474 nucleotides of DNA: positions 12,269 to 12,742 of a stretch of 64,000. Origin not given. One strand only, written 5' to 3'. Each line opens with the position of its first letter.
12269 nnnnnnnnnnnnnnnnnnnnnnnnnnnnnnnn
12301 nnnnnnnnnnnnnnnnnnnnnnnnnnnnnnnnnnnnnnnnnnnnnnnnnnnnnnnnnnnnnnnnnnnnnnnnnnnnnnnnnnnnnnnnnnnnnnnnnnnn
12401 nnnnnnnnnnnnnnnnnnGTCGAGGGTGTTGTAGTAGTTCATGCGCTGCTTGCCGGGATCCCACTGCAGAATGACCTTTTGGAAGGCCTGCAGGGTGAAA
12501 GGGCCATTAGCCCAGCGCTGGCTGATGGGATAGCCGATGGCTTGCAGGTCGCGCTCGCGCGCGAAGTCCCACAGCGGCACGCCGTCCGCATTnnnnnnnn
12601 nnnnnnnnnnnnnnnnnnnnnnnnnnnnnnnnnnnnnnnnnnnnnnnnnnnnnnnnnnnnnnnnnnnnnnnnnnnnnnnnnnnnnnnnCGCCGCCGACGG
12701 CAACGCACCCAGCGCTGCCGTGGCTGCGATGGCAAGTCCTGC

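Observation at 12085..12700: Unrecognised ~240-aa N-terminal domain shared by both LRR proteins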

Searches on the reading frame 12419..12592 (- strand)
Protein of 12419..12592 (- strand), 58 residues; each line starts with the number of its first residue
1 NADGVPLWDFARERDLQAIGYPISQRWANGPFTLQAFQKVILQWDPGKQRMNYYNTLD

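Call 49: search_solved_structures(query=A3, max_evalue=10, show_alignments=4)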
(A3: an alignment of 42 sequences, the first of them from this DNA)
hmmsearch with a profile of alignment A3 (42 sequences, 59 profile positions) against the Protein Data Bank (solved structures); distinct sequences matched with E-value up to 10: 3.
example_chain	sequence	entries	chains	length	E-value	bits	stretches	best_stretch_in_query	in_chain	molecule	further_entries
6swz_AAA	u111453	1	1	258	0.15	15.1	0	10-51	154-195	Protein PS1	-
2p9r_A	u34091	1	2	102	0.3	14.2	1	4-27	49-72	Alpha-2-macroglobulin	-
6sx4_AAA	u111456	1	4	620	6.7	9.9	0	10-51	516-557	Protein PS1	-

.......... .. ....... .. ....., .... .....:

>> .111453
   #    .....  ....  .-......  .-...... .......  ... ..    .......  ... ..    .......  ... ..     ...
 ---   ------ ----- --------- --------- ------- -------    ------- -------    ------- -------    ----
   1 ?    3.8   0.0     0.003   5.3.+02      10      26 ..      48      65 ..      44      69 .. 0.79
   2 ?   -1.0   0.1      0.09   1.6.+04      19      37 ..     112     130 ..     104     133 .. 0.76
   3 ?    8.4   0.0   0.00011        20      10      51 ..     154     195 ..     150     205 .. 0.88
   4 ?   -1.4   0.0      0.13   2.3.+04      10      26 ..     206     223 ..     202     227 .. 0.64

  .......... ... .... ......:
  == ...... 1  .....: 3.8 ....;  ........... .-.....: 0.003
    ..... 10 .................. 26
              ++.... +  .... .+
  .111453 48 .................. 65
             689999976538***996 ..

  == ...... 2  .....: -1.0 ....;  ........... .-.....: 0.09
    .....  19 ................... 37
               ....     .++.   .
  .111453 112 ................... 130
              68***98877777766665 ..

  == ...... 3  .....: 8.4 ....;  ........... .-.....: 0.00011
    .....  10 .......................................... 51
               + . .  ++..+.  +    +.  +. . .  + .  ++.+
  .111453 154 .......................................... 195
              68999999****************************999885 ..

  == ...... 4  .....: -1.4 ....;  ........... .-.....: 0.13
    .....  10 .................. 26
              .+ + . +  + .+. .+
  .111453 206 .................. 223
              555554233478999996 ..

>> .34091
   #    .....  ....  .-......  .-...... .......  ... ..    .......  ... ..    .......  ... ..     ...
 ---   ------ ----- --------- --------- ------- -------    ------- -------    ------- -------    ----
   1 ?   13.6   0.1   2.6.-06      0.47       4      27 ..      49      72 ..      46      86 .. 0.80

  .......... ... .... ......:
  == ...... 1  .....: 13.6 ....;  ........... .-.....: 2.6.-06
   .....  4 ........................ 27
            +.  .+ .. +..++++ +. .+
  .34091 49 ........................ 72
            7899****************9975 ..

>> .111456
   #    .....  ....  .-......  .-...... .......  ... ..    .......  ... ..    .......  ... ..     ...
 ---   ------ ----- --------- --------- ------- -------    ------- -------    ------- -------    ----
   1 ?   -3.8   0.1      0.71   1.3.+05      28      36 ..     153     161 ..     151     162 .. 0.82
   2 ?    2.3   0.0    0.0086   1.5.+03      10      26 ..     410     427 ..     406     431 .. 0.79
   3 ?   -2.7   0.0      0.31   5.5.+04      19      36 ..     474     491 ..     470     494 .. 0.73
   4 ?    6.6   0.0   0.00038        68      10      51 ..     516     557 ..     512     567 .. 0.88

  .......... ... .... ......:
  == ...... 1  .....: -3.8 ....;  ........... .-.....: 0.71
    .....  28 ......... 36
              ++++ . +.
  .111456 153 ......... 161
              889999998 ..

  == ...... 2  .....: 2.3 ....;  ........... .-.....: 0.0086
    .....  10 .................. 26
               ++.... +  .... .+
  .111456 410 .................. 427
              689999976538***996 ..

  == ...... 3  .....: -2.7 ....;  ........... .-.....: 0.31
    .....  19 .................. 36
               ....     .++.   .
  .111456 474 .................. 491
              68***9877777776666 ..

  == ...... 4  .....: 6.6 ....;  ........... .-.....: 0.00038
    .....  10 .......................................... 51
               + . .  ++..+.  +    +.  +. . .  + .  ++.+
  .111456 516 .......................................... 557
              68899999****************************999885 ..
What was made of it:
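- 12419..12592 (-): Unit 1 of the domain (protein residues 72-129): a helix, the IGYP motif (12527..12538), then four strands containing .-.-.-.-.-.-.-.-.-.. The unit-1 profile's best PDB sequence hit is 6swz, in register (call 49).
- The unit-1 profile's best hit in 177,635 PDB sequences is 6swz, in register (call 49).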

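Call 50: search_protein_families(library=pfam, alignment_id=A3, max_evalue=10)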
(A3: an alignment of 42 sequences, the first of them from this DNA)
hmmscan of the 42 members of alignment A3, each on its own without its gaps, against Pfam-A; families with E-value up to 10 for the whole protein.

A. member 1, seq(58 aa): 0 families

B. families by the number of members that match (of 42 scanned): 7 families
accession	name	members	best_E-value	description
PF08310.17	LGFP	7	0.0021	LGFP repeat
PF06013.18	WXG100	1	0.033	Proteins of 100 residues with WXG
PF23845.1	TIM-barrel_NCTSP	1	0.14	Non-contractile tail sheath protein TIM barrel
PF02791.22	DDT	1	0.15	DDT domain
PF04464.20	Glyphos_transf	1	0.15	CDP-Glycerol:Poly(glycerophosphate) glycerophosphotransferase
PF18104.7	Tudor_2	1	0.17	Jumonji domain-containing protein 2A Tudor domain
PF12793.13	SgrR_N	1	0.21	Sugar transport-related sRNA regulator N-term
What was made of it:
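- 12419..12592 (-): Pfam LGFP is hit weakly by 7 of 42 homologous unit-1 sequences (call 50).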
